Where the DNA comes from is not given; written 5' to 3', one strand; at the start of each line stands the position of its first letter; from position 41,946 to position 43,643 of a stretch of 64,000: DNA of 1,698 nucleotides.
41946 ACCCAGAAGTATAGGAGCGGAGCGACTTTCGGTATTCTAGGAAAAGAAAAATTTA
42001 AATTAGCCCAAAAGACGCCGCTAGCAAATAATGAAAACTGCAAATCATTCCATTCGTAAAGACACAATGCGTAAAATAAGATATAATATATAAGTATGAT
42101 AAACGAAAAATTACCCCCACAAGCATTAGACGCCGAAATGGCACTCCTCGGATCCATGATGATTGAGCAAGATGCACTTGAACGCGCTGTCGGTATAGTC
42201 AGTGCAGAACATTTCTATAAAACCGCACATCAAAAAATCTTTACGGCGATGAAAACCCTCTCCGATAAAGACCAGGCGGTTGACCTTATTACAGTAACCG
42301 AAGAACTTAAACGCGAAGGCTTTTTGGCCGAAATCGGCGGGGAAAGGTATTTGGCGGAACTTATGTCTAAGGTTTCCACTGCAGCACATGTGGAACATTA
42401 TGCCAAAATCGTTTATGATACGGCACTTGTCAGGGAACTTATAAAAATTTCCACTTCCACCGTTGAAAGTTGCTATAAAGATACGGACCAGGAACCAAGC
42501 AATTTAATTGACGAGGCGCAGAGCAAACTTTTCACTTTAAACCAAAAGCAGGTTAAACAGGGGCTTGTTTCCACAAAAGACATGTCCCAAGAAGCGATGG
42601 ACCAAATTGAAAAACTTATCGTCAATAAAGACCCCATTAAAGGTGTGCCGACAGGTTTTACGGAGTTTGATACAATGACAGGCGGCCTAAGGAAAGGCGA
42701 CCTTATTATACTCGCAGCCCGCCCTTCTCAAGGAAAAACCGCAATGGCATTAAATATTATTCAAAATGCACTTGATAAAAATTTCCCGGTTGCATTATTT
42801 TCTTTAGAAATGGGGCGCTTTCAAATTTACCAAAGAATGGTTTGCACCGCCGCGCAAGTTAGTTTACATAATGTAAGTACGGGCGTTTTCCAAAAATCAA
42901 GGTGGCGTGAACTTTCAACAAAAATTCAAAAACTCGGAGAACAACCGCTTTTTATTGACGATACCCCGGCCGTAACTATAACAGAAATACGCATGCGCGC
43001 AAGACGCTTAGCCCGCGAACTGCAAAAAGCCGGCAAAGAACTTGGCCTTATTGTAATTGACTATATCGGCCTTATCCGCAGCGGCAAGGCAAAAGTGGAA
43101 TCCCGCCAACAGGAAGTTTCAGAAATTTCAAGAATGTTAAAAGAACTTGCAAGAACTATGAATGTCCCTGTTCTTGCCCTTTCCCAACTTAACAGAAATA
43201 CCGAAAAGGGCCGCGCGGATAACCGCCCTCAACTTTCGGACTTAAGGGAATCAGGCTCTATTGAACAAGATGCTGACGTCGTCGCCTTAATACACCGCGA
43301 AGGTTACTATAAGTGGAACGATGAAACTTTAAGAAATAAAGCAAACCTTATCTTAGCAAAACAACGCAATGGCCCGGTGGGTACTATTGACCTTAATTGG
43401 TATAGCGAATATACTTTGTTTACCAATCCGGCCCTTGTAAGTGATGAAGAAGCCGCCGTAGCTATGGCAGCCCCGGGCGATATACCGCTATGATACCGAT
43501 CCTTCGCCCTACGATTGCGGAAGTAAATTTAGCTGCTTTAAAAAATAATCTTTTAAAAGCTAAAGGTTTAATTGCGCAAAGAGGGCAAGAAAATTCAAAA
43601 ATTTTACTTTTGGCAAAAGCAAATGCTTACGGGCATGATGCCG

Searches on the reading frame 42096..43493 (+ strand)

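Call 46: search_protein_families(library=pfam, proteins=[window:42096-43493:+], max_evalue=0.00001)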
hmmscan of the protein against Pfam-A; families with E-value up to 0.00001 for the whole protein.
window:42096-43493:+ (465 aa): 4 families
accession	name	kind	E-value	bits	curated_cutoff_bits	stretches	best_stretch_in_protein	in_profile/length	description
PF03796.21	DnaB_C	-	1.8e-98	329.4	27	1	183-444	1-255/255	DnaB-like helicase C terminal domain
PF00772.26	DnaB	-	2.7e-34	117.7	23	1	7-108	2-103/103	DnaB-like helicase N terminal domain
PF13481.12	AAA_25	-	7.7e-09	35.9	27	1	196-367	28-192/195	AAA domain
PF06745.19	ATPase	-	1.2e-07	31.8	26.6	1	184-354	1-157/231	KaiC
